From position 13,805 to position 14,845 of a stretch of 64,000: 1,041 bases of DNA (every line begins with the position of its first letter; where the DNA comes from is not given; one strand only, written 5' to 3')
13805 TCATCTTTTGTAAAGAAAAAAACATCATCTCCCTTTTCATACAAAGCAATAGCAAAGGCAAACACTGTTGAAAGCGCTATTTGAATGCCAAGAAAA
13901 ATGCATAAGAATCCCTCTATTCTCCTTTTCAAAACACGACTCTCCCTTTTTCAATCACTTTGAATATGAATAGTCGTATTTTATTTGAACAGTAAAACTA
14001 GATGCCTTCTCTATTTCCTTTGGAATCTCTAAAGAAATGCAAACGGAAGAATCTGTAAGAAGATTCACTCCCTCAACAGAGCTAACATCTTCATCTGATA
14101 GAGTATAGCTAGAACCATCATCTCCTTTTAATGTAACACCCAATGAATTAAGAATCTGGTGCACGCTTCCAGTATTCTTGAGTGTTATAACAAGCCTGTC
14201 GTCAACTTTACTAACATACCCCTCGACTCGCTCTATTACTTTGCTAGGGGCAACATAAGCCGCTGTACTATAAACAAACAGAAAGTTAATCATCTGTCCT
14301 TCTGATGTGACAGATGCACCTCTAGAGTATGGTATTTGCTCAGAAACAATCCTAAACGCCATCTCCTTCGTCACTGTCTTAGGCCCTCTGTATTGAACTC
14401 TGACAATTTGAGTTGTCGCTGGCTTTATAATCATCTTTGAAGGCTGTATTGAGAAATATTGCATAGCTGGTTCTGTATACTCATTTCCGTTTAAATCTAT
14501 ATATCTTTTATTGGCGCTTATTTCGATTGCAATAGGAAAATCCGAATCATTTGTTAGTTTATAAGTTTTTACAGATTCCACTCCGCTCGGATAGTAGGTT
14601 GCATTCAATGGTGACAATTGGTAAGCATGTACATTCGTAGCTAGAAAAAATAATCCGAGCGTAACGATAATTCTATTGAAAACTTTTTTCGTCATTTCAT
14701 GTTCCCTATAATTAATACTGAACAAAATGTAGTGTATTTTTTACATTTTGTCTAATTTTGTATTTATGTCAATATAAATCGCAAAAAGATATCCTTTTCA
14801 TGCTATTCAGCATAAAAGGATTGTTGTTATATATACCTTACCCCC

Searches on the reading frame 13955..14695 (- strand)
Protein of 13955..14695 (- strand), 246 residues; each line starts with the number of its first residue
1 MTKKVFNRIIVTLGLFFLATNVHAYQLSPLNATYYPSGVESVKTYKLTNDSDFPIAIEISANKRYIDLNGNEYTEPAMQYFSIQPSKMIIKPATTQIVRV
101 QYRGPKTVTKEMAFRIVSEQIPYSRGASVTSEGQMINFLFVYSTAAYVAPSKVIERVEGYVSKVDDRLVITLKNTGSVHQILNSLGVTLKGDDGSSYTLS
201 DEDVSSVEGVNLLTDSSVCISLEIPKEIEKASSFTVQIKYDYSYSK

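Call 4: search_protein_families(library=pfam, proteins=[window:13955-14695:-])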
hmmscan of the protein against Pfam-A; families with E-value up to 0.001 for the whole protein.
window:13955-14695:- (246 aa): 1 family
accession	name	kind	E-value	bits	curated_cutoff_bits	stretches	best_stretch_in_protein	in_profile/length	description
PF00345.26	PapD_N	-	1.5e-05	25.5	23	1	41-140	16-112/126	Pili and flagellar-assembly chaperone, PapD N-terminal domain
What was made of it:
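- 13955..14695 (-): First gene of the operon: a PapD-like periplasmic pilus chaperone of 246 aa with a signal peptide. Pfam PapD_N scores 25.5 bits against a cutoff of 23 (call 4).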

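Call 6: find_encoding_contigs(protein=window:13955-14695:-, flank=3000, max_places=10)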
Protein window:13955-14695:- (246 aa): 22 contigs read that carry it; 10 places shown.
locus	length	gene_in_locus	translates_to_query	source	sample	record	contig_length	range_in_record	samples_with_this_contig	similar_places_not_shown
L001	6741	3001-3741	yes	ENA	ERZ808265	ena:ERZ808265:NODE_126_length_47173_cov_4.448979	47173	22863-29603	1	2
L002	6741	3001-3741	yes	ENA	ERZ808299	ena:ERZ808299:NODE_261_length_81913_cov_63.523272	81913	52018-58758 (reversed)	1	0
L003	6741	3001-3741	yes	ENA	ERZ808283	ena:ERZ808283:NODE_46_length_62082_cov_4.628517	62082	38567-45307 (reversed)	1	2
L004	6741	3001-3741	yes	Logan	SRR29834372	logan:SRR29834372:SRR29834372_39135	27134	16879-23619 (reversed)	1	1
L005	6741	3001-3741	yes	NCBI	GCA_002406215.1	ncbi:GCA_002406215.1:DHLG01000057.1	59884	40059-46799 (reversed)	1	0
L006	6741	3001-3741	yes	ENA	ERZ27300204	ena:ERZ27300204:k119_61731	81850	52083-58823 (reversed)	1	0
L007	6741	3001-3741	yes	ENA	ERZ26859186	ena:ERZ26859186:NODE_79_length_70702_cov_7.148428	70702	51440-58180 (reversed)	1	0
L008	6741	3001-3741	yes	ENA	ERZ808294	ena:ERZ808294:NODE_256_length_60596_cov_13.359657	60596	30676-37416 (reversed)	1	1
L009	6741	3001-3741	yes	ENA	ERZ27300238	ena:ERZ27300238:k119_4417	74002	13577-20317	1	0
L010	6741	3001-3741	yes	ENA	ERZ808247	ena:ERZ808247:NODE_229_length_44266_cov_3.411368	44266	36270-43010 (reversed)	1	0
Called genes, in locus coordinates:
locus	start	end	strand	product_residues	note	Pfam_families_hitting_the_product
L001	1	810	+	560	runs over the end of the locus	PF02776:TPP_enzyme_N, PF00205:TPP_enzyme_M, PF02775:TPP_enzyme_C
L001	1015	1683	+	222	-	-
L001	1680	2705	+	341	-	PF00149:Metallophos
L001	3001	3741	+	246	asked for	PF00345:PapD_N (faint)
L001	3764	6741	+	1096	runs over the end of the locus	-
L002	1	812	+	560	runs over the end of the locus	PF02776:TPP_enzyme_N, PF00205:TPP_enzyme_M, PF02775:TPP_enzyme_C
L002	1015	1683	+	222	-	-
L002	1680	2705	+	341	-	PF00149:Metallophos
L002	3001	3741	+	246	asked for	PF00345:PapD_N (faint)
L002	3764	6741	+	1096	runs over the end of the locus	-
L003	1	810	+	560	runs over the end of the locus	PF02776:TPP_enzyme_N, PF00205:TPP_enzyme_M, PF02775:TPP_enzyme_C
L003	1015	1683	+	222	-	-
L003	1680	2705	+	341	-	PF00149:Metallophos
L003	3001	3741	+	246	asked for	PF00345:PapD_N (faint)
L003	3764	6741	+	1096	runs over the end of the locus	-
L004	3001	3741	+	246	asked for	PF00345:PapD_N (faint)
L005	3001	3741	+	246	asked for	PF00345:PapD_N (faint)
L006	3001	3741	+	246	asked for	PF00345:PapD_N (faint)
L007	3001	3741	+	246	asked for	PF00345:PapD_N (faint)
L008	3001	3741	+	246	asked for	PF00345:PapD_N (faint)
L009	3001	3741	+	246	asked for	PF00345:PapD_N (faint)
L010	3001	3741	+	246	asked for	PF00345:PapD_N (faint)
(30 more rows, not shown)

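Call 10: list_cluster_members(proteins=[window:13955-14695:-, window:10642-13932:-, window:18566-20242:-])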
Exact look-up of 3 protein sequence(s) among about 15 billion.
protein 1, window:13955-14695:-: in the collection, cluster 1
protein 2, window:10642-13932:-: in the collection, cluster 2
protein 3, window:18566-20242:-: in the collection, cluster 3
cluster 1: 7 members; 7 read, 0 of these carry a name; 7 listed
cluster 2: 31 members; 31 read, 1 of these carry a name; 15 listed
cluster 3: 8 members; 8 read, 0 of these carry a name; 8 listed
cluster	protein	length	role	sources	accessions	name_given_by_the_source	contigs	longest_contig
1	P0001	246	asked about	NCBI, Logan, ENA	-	-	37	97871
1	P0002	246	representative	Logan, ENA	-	-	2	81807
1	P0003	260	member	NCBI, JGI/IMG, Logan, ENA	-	-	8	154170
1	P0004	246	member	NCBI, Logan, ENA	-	-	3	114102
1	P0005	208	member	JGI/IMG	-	-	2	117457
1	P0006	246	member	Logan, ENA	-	-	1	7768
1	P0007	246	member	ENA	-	-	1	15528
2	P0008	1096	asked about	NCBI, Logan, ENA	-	-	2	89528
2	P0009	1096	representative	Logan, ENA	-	-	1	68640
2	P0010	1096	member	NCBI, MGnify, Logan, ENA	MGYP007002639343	FL=1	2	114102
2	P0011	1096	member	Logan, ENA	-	-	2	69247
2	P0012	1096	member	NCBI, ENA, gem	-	-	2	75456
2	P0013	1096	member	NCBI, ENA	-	-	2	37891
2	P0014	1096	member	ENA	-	-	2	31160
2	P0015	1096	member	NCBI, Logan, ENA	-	-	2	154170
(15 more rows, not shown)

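Call 11: find_homologous_proteins(query=window:13955-14695:-)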
Query window:13955-14695:- (246 aa): 291 proteins with E <= 0.001 among 737 candidates; the best 120 are listed.
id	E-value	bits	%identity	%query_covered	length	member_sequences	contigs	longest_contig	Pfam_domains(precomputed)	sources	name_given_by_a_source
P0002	5.6e-152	522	99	100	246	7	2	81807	PF00345.27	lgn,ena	-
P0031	1.7e-96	340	67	97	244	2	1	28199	PF00345.27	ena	-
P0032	1.8e-87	311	60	96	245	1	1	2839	PF00345.27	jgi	-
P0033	4.0e-85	303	63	90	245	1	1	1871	PF00345.27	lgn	-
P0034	1.4e-84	302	61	92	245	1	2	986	PF22060.3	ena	-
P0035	5.3e-84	300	59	96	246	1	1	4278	PF00345.27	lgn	-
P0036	2.9e-83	297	59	100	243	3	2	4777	PF00345.27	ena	-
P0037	3.1e-83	297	60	96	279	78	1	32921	PF00345.27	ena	-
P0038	4.2e-83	297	62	92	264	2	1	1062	-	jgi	-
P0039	4.9e-83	296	59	100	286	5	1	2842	PF00345.27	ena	-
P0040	1.5e-82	295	59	96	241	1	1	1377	PF00345.27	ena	-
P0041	1.1e-81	292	59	86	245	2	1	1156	PF00345.27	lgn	-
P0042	1.3e-81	292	58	93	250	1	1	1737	PF00345.27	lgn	-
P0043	1.6e-81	292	59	90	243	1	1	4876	PF00345.27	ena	-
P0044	3.4e-81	290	59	84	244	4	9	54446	PF00345.27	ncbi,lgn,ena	-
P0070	1.1e-79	285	58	93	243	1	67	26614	PF00345.27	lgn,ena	-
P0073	1.4e-79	285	56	96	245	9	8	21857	PF00345.27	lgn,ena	-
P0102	8.7e-79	283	56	94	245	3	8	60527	-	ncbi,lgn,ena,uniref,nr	ncbi:MAG: molecular chaperone [Spirochaetes bacterium]|uniref:Molecular chaperone n=1 Tax=Candidatus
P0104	1.0e-78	282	56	98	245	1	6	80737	PF00345.27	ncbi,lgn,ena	-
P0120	2.3e-78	281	58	91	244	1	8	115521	-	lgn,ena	-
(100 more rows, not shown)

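Call 14: find_related_loci(query=A2, collection=genome_contigs, flank=4000)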
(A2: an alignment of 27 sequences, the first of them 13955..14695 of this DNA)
Query A2 (246 aa) in genome_contigs; peptide patterns used: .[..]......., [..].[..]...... (x = any residue, [..] = any of these).
133 stretches matched a pattern; 107 encode a relative of the query (tblastn E <= 1e-3); the best 80 are kept; 80 distinct loci.
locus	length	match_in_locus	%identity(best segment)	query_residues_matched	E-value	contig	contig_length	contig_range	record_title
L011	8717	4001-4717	57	8-244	3e-90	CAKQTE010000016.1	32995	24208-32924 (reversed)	MAG: uncultured Spirochaetales bacterium isolate REFINED_METABAT215_TOP10_CONTIGS_1500_ASSEMBLY_K127_MEGAHIT__Hadza_MoBi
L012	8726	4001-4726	58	1-245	7e-90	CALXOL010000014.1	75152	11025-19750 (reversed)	MAG: uncultured Spirochaetaceae bacterium isolate BRZ_SB__bin90 genome assembly, contig: BRZ_SB__NODE_414_length_75152_c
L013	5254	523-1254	56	2-244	3e-89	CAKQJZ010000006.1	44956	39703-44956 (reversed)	MAG: uncultured Spirochaetales bacterium isolate REFINED_METABAT215_TOP10_CONTIGS_1500_ASSEMBLY_K77_MERGED__Hadza_MoBio_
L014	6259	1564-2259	58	15-245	2e-88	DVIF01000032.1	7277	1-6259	MAG TPA_asm: Candidatus Ornithospirochaeta stercorigallinarum isolate ChiHecec3B27-9561 ChiHecec3B27__C148099_L7277_SRR6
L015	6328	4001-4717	59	8-244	5e-88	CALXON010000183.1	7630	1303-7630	MAG: uncultured Spirochaetaceae bacterium isolate E17__bin271 genome assembly, contig: E17__k127_2839526, whole genome s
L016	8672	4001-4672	62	22-244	7e-88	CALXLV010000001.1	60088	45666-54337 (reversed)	MAG: uncultured Spirochaetaceae bacterium isolate E30__bin267 genome assembly, contig: E30__k127_335058, whole genome sh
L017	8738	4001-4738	55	3-245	4e-87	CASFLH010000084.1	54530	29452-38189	uncultured Spirochaetales bacterium isolate SI.A31.metabat-bins.11 genome assembly, contig: SI.A31.metabat-bins.11.fa_k1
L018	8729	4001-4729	56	1-245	3e-87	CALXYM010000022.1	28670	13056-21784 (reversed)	MAG: uncultured Spirochaetaceae bacterium isolate BRZ_PK__bin69 genome assembly, contig: BRZ_PK__NODE_2551_length_28670_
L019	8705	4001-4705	57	13-246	7e-87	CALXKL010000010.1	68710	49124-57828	MAG: uncultured Spirochaetales bacterium isolate BRZ_KN__bin75 genome assembly, contig: BRZ_KN__NODE_421_length_68710_co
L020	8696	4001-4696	56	15-245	1e-86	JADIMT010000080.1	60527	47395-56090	MAG: Candidatus Ornithospirochaeta stercoripullorum isolate 7293 E1M07__C272774_L60527_SRR9113726, whole genome shotgun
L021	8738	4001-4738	55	1-245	2e-86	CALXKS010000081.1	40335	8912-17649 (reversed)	MAG: uncultured Spirochaetaceae bacterium isolate E04__bin178 genome assembly, contig: E04__k127_9188962, whole genome s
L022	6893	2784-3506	55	3-245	3e-86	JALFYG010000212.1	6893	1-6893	MAG: Spirochaetales bacterium isolate SUG1121 k141_113933, whole genome shotgun sequence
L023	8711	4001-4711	55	9-244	4e-86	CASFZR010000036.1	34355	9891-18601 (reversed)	uncultured Spirochaetales bacterium isolate B16_L3_339339_idba_bin.95 genome assembly, contig: B16_L3_339339_idba_bin.95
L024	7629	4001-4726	58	1-246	1e-85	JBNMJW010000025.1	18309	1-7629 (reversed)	MAG: Candidatus Ornithospirochaeta sp. isolate CM_BacOrn1822.59 k141_269728_length_18309_cov_10.9961, whole genome shotg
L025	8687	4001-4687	57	18-245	2e-85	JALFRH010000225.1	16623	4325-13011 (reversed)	MAG: Spirochaetales bacterium isolate SUG940 k141_183432, whole genome shotgun sequence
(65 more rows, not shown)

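Call 23: find_encoding_contigs(protein=P0070, flank=1500, max_places=10)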
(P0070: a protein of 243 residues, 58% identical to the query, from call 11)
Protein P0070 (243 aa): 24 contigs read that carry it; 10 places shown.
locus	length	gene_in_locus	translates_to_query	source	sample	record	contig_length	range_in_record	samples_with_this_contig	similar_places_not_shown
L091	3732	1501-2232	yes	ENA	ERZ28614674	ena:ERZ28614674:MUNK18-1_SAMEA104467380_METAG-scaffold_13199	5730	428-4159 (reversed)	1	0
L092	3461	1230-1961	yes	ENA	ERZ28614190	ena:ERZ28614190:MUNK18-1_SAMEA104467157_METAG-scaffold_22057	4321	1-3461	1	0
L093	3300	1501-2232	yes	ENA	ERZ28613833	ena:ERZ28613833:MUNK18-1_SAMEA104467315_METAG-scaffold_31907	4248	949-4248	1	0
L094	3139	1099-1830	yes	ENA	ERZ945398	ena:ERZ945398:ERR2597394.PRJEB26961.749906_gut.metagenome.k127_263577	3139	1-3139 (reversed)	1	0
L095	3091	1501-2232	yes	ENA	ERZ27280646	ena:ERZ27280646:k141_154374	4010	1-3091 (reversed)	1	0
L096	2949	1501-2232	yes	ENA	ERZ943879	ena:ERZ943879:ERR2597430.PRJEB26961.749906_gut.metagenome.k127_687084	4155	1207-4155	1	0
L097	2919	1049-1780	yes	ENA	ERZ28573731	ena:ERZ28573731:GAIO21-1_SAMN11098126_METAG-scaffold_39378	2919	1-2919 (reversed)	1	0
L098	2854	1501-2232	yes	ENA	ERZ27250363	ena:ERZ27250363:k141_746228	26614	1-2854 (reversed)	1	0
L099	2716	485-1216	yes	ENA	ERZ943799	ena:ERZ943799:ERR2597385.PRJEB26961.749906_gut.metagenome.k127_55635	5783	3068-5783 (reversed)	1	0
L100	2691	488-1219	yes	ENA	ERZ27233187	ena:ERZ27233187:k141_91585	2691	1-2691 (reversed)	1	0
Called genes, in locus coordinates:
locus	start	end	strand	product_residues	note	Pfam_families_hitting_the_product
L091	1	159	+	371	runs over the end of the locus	-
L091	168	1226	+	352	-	-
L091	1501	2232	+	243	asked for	PF00345:PapD_N (weak)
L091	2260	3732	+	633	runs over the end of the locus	?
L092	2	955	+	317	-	?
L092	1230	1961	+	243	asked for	PF00345:PapD_N (weak)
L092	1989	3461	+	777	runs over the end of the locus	?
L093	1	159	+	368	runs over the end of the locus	?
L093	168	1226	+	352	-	-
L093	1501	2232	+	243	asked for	PF00345:PapD_N (weak)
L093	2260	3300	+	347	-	?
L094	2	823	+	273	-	?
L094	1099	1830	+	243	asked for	PF00345:PapD_N (weak)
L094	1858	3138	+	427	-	?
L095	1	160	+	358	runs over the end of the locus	?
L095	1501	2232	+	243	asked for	PF00345:PapD_N (weak)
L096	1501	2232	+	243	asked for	PF00345:PapD_N (weak)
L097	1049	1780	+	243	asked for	PF00345:PapD_N (weak)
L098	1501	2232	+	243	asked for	PF00345:PapD_N (weak)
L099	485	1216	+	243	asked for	PF00345:PapD_N (weak)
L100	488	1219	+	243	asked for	PF00345:PapD_N (weak)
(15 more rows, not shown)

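Call 25: find_encoding_contigs(protein=P0102, flank=600, max_places=10)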
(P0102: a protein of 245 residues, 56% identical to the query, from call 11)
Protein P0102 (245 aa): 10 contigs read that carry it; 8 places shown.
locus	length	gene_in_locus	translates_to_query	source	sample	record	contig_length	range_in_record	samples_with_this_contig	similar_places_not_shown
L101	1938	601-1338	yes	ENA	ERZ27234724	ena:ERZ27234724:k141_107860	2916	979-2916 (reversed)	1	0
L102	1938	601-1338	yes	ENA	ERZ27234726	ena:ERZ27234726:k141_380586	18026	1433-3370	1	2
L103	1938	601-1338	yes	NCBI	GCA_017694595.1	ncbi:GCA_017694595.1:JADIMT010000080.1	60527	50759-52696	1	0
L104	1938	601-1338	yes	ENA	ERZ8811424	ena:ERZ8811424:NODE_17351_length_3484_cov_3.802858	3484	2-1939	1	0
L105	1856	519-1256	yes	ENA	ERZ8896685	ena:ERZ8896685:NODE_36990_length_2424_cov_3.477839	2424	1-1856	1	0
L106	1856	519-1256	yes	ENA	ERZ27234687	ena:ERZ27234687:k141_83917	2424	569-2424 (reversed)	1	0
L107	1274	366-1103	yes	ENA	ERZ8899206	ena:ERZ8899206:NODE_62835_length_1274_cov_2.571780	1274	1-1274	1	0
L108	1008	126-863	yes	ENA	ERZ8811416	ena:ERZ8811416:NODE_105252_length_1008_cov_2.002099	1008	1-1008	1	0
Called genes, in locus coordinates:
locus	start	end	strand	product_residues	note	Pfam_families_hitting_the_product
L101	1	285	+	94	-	?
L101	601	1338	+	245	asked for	-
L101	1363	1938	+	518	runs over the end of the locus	?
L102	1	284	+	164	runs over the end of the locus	PF04073:tRNA_edit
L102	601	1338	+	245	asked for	-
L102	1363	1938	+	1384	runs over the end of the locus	-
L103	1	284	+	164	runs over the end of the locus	PF04073:tRNA_edit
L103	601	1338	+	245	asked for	-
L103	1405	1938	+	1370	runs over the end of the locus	-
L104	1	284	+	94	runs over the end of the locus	?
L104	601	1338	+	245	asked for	-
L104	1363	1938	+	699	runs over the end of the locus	-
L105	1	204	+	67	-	?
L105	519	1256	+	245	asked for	-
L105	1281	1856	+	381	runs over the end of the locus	?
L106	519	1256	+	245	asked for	-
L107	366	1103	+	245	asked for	-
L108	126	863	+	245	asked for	-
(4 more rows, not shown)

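Call 26: find_encoding_contigs(protein=P0120, flank=600, max_places=10)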
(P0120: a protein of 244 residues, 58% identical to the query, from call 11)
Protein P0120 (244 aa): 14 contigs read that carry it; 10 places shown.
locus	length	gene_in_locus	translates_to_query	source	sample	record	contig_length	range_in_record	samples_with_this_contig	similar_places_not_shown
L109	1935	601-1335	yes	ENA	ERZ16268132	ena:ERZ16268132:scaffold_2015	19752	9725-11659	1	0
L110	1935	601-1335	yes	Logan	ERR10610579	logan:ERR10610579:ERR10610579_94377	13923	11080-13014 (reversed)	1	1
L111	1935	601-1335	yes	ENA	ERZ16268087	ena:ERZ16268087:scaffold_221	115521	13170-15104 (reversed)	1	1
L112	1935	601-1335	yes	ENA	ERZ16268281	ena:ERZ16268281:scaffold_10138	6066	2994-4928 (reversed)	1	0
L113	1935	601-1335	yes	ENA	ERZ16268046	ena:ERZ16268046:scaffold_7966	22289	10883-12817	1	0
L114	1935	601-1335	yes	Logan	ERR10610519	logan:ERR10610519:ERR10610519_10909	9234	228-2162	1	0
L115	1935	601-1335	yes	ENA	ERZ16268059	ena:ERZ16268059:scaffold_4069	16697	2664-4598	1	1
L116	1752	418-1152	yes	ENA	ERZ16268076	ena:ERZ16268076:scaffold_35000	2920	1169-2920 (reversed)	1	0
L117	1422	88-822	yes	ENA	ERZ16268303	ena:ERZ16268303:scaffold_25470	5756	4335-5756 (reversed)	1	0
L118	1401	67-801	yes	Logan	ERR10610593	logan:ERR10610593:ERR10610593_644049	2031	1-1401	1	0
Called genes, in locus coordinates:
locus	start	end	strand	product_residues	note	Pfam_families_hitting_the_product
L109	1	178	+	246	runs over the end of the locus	PF00072:Response_reg, PF04397:LytTR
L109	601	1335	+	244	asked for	-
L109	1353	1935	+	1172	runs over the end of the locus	-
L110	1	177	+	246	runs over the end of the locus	PF00072:Response_reg, PF04397:LytTR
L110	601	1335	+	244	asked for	-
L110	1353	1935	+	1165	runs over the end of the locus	PF00577:Usher (weak)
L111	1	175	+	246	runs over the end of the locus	PF00072:Response_reg, PF04397:LytTR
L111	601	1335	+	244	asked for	-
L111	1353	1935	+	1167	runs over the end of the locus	-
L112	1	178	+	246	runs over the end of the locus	PF00072:Response_reg, PF04397:LytTR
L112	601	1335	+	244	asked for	-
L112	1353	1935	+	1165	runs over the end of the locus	-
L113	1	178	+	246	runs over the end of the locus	PF00072:Response_reg, PF04397:LytTR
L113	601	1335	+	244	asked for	-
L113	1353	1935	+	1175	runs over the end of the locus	-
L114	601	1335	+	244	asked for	-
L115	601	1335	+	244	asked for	-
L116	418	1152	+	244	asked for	-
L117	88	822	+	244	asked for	-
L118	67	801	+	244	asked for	-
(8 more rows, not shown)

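Call 27: find_encoding_contigs(protein=P0044, flank=600, max_places=10)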
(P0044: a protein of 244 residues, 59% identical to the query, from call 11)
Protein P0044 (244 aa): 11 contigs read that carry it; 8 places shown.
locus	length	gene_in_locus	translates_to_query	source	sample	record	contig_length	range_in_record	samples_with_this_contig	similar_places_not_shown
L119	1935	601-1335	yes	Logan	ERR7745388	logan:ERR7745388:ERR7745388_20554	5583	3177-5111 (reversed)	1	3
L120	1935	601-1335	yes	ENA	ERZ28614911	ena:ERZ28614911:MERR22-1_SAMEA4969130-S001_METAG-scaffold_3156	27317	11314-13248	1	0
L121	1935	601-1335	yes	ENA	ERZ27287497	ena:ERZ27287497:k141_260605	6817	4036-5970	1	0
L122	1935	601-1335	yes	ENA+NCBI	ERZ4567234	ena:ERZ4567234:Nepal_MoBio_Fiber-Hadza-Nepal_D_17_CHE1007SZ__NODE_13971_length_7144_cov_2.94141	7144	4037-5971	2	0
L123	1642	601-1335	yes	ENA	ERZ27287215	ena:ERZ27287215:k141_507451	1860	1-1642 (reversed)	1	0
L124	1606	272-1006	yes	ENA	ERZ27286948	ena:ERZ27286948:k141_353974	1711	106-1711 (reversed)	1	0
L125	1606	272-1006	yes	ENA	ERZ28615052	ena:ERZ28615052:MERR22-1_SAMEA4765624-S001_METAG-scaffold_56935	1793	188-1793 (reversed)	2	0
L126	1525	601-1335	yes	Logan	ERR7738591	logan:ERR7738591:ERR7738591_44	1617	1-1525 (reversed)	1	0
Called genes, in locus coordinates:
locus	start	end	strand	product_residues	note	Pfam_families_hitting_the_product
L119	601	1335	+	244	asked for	PF00345:PapD_N (weak)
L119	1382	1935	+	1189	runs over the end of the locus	-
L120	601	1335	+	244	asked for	PF00345:PapD_N (weak)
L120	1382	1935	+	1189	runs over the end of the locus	-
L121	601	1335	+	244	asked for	PF00345:PapD_N (weak)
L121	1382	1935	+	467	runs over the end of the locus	?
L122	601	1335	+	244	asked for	PF00345:PapD_N (weak)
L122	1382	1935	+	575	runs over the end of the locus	?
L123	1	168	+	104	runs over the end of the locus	-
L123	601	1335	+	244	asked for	PF00345:PapD_N (weak)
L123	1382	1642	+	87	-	?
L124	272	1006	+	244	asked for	PF00345:PapD_N (weak)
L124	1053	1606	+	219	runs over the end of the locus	?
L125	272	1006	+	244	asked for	PF00345:PapD_N (weak)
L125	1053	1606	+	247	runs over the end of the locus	?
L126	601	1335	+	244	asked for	PF00345:PapD_N (weak)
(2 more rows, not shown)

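Call 31: find_encoding_contigs(protein=P0002, flank=600, max_places=10)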
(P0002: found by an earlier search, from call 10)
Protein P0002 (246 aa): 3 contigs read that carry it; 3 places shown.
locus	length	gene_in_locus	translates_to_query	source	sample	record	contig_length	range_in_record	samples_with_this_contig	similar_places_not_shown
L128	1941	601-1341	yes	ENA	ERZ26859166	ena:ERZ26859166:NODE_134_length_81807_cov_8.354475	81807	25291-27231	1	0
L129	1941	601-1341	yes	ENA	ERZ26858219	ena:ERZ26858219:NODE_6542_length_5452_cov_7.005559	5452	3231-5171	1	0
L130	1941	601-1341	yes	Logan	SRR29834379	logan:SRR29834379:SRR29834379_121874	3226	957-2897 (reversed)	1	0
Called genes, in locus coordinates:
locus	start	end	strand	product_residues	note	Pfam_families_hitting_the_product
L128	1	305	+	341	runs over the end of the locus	PF00149:Metallophos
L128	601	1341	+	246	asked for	PF00345:PapD_N (faint)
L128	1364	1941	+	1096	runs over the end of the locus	-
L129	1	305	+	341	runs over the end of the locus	PF00149:Metallophos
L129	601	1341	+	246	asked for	PF00345:PapD_N (faint)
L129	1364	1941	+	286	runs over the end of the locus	?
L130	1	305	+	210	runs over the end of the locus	?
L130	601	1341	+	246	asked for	PF00345:PapD_N (faint)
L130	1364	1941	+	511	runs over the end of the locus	?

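Call 45: search_solved_structures(query=A2, max_evalue=1)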
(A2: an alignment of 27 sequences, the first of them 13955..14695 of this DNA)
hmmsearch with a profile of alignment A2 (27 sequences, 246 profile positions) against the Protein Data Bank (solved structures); distinct sequences matched with E-value up to 1: 3.
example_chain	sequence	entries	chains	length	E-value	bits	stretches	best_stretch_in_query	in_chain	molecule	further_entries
5dfk_A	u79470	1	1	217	0.016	17.7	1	43-128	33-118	Probable fimbrial chaperone EcpB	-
5d6h_A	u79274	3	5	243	0.24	13.8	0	109-145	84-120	CsuC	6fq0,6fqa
6fjy_A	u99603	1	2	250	0.26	13.7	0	108-145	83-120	CsuC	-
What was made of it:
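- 13955..14695 (-): The alignment profile matches EcpB and CsuC weakly (call 45).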

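Call 56: find_encoding_contigs(protein=P0031, flank=2500, max_places=5)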
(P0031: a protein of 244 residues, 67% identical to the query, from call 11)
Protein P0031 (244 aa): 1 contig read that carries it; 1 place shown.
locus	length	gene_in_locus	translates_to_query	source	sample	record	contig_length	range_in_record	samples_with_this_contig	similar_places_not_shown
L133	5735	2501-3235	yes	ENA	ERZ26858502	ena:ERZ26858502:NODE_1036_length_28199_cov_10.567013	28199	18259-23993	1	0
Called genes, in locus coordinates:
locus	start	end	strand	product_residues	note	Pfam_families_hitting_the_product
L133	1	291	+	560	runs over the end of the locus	PF02776:TPP_enzyme_N, PF00205:TPP_enzyme_M, PF02775:TPP_enzyme_C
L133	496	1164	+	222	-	-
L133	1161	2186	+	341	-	PF00149:Metallophos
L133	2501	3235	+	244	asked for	PF00345:PapD_N (weak)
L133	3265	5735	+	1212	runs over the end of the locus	-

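Call 57: predict_structure(alignment_id=A2)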
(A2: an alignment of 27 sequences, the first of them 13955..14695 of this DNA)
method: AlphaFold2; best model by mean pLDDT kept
length: 246 residues; sequences in the alignment: 27
mean_pLDDT: 70.0   pTM: 0.39
mean pLDDT of the five models: 70.0, 69.0, 68.0, 65.6, 65.3
residues with pLDDT >= 90: 3; 70-90: 154; 50-70: 38; < 50: 51
segments of 3 or more residues with pLDDT < 50: 24-40, 107-111, 126-150, 244-246
pLDDT, mean of each block of 10 residues (from residue 1): 81 84 45 36 77 82 72 79 84 81 60 72 57 37 37 65 84 71 82 88 75 72 85 84 53
secondary structure, 60 per line:
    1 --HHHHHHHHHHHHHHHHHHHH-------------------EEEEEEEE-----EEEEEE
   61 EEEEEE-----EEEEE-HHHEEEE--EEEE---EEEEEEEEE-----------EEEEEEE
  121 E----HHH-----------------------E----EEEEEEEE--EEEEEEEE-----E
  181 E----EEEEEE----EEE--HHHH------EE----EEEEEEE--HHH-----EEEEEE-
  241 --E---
elements in order: H3-22 E42-49 E55-66 E72-76 E81-84 E87-90 E94-102 E114-121 E157-164 E167-174 E186-191 E196-198 H201-204 E217-223 E234-239
